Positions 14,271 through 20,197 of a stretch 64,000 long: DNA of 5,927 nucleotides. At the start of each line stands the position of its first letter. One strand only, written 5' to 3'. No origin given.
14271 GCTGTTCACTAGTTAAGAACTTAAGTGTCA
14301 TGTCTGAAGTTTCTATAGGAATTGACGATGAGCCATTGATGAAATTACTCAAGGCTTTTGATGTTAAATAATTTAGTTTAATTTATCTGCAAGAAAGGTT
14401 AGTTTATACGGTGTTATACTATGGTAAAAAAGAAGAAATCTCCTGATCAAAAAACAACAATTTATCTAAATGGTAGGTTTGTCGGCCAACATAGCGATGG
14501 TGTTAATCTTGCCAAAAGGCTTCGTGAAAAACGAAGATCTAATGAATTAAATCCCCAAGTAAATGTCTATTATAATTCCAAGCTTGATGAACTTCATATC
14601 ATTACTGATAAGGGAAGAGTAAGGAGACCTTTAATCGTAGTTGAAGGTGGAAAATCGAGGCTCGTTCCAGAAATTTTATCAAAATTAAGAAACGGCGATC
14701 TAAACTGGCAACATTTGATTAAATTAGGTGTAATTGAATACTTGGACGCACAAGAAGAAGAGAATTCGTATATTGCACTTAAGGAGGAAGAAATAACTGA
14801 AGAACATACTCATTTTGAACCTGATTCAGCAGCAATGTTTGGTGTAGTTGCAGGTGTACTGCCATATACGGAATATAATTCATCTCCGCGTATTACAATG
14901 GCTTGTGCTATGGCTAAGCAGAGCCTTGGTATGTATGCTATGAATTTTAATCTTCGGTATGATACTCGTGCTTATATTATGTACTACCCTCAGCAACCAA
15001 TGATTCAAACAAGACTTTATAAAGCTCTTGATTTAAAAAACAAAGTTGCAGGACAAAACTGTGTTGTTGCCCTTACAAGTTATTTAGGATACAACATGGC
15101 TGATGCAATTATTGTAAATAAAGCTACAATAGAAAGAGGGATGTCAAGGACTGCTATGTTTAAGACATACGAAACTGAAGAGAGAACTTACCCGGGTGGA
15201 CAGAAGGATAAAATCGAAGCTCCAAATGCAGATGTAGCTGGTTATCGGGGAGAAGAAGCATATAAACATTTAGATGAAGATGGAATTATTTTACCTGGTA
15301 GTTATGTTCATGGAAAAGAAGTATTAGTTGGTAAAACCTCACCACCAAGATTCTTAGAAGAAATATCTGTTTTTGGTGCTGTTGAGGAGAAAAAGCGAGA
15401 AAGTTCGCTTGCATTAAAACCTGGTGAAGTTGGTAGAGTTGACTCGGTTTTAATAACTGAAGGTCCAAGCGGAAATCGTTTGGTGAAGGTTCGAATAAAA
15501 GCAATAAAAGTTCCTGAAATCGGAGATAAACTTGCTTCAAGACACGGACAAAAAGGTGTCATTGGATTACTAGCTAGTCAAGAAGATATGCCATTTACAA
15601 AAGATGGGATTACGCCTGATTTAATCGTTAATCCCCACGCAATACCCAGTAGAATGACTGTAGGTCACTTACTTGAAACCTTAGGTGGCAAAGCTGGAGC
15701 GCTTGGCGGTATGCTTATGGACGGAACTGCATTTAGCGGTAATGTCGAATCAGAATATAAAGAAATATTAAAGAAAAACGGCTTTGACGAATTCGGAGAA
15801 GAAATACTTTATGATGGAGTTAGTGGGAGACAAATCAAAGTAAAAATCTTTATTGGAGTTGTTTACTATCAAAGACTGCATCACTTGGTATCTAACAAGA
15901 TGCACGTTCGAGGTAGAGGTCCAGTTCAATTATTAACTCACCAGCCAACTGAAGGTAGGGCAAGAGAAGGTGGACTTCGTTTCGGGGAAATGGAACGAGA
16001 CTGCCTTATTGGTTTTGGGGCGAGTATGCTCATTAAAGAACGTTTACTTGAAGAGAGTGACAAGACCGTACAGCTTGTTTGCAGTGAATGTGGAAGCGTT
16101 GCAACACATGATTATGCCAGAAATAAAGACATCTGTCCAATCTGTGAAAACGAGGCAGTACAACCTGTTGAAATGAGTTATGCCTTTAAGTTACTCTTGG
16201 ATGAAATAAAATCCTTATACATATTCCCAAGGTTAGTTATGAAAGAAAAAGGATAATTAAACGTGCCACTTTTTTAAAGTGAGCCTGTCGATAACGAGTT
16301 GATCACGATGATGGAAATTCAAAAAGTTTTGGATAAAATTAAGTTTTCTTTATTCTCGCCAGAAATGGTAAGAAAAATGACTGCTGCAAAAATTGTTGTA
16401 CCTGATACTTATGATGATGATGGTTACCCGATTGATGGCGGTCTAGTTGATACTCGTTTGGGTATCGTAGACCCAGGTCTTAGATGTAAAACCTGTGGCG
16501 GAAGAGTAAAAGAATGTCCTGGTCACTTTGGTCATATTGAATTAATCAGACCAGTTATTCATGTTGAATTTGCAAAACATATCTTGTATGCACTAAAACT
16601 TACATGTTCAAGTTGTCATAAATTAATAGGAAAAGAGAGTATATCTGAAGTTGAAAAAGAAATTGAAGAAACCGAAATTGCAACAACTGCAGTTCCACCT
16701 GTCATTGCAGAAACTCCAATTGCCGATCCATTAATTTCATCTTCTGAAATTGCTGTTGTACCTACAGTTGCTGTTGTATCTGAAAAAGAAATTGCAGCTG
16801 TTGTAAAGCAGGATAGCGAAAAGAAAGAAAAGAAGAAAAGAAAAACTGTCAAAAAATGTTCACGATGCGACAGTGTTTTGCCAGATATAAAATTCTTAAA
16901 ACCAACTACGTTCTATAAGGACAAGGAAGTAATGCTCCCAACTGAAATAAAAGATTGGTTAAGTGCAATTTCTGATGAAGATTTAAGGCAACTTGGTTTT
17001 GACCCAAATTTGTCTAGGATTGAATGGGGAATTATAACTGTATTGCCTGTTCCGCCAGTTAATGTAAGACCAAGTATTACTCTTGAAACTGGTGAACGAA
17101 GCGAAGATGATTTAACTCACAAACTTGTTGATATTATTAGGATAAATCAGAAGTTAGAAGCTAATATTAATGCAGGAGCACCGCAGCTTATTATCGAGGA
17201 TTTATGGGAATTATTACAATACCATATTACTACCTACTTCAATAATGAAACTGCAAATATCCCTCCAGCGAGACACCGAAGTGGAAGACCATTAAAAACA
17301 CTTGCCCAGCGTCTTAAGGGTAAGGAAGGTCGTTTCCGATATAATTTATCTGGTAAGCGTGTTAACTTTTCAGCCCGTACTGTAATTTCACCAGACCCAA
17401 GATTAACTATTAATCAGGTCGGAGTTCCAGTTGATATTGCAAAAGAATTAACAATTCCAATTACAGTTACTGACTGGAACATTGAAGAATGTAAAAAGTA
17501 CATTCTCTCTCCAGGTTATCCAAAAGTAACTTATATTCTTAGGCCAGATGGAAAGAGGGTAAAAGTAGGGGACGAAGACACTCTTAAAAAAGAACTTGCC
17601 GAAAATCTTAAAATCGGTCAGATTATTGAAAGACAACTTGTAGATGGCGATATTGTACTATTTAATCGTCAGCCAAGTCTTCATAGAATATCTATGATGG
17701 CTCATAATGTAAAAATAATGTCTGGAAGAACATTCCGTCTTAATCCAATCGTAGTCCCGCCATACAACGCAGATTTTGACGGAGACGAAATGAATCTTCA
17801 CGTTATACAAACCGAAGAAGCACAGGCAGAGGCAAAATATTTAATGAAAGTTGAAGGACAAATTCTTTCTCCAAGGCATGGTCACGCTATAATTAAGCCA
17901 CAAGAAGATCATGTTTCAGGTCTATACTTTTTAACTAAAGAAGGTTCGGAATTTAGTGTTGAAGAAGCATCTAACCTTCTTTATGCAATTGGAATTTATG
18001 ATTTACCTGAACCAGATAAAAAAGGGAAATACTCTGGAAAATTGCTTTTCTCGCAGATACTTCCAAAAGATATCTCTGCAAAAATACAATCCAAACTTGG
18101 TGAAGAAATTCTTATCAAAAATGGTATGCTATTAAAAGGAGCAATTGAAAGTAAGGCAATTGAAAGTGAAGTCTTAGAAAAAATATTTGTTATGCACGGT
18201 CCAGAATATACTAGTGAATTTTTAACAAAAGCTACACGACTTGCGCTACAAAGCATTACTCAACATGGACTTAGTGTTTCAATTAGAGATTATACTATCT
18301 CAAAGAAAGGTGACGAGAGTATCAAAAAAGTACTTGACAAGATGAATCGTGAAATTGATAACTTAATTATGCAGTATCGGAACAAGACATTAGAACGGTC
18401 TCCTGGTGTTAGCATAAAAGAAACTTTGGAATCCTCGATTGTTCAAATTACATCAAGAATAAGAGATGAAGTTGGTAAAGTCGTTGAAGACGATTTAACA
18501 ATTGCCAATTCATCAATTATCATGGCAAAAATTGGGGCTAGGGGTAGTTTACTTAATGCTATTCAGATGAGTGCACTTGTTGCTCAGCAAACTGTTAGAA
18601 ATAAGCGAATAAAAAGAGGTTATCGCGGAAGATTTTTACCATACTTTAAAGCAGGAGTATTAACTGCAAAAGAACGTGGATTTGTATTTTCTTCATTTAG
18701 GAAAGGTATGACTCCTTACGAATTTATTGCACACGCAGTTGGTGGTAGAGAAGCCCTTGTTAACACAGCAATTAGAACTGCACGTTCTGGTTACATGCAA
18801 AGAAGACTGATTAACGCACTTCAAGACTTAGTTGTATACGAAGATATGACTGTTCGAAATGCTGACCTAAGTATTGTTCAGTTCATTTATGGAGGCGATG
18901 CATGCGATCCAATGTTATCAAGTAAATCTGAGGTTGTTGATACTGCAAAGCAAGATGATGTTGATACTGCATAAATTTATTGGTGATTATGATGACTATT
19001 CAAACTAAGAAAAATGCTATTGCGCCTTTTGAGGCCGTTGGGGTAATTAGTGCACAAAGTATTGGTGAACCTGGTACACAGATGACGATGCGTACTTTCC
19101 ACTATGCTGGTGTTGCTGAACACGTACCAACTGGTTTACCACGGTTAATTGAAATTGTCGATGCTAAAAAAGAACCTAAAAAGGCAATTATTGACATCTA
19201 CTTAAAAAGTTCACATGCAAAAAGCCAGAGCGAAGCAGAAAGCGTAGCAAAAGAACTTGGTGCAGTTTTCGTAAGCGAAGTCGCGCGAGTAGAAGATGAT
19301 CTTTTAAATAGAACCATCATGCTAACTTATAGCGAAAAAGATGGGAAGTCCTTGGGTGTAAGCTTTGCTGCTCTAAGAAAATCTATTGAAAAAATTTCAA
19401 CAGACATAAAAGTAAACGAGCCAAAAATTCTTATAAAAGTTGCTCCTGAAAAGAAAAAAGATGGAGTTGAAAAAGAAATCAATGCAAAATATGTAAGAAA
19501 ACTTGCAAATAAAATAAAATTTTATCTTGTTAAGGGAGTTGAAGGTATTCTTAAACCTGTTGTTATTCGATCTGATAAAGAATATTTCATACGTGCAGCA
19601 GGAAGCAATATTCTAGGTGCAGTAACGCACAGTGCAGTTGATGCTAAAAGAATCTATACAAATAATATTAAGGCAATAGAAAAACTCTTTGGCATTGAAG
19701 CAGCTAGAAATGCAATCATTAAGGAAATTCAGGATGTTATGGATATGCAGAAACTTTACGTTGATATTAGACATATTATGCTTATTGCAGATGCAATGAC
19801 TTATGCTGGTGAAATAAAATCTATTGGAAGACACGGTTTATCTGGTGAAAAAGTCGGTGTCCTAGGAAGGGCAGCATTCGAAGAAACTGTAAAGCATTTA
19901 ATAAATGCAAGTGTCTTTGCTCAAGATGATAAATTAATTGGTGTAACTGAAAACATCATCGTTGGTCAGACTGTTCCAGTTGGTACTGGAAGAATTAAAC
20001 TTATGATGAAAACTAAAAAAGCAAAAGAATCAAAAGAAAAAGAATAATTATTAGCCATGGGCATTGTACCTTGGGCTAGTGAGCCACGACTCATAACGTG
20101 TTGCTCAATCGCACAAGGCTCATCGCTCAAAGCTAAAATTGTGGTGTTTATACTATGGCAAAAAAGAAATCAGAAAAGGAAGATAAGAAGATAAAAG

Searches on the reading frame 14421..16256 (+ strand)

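Call 23: search_protein_families(library=pfam, proteins=[window:14421-16256:+], max_evalue=0.001)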
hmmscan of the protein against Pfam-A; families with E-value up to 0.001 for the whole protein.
window:14421-16256:+ (611 aa): 4 families
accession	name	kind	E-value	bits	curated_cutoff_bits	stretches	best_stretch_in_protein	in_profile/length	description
PF00562.33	RNA_pol_Rpb2_6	-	1.1e-132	443.2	23.4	1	143-515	1-373/373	RNA polymerase Rpb2, domain 6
PF04560.25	RNA_pol_Rpb2_7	-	3.1e-27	95.3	32.1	1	517-607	1-86/87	RNA polymerase Rpb2, domain 7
PF04566.18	RNA_pol_Rpb2_4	-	3.2e-21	75.6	28.7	1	14-75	1-62/62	RNA polymerase Rpb2, domain 4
PF04567.22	RNA_pol_Rpb2_5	-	7.5e-09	36.8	21.1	1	96-130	1-35/66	RNA polymerase Rpb2, domain 5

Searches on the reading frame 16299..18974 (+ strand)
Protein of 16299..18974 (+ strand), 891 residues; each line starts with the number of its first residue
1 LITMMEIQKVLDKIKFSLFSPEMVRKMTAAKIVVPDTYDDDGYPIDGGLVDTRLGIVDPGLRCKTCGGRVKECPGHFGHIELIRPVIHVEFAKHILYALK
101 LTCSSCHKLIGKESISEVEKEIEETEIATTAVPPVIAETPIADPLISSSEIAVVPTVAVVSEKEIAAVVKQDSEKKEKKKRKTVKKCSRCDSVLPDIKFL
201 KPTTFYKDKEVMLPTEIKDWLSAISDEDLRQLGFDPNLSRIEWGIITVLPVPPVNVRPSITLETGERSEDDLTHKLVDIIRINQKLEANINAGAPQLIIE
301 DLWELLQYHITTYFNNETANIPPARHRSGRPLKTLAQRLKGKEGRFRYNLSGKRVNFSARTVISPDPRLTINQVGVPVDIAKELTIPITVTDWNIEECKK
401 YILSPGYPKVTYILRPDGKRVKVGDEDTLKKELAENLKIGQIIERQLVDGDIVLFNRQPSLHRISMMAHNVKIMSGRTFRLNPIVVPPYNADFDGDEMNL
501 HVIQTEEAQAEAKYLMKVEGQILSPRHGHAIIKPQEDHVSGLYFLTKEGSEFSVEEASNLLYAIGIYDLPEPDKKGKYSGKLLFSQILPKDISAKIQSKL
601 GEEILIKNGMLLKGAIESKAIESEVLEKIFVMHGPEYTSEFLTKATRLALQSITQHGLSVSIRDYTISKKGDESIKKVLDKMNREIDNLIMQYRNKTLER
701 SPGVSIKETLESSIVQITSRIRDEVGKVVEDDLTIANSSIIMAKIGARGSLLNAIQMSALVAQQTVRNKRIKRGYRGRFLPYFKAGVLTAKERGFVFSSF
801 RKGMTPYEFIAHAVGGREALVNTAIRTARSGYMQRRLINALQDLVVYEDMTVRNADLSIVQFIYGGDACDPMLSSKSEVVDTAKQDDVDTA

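Call 23: search_protein_families(library=pfam, proteins=[window:16299-18974:+], max_evalue=0.001)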
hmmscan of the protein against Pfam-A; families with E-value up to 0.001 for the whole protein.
window:16299-18974:+ (891 aa): 5 families
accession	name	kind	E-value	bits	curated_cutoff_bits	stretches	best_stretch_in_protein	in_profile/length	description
PF04997.17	RNA_pol_Rpb1_1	-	2.3e-86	290.4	39.7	1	10-350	3-312/312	RNA polymerase Rpb1, domain 1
PF00623.25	RNA_pol_Rpb1_2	-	1.8e-61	207.7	25.3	1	352-518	1-166/166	RNA polymerase Rpb1, domain 2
PF04983.23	RNA_pol_Rpb1_3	-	2.1e-25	90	28.9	1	521-664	1-161/162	RNA polymerase Rpb1, domain 3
PF05000.22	RNA_pol_Rpb1_4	-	9.2e-24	83.9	24.8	1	692-796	3-107/107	RNA polymerase Rpb1, domain 4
PF04998.22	RNA_pol_Rpb1_5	-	9.9e-24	84.7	28.5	1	803-868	1-66/267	RNA polymerase Rpb1, domain 5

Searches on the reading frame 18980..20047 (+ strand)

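Call 23: search_protein_families(library=pfam, proteins=[window:18980-20047:+], max_evalue=0.001)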
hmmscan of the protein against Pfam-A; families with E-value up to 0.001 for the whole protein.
window:18980-20047:+ (355 aa): 1 family
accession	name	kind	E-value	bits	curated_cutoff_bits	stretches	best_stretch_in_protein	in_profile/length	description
PF04998.22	RNA_pol_Rpb1_5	-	3.1e-47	161.7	28.5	1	10-292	64-264/267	RNA polymerase Rpb1, domain 5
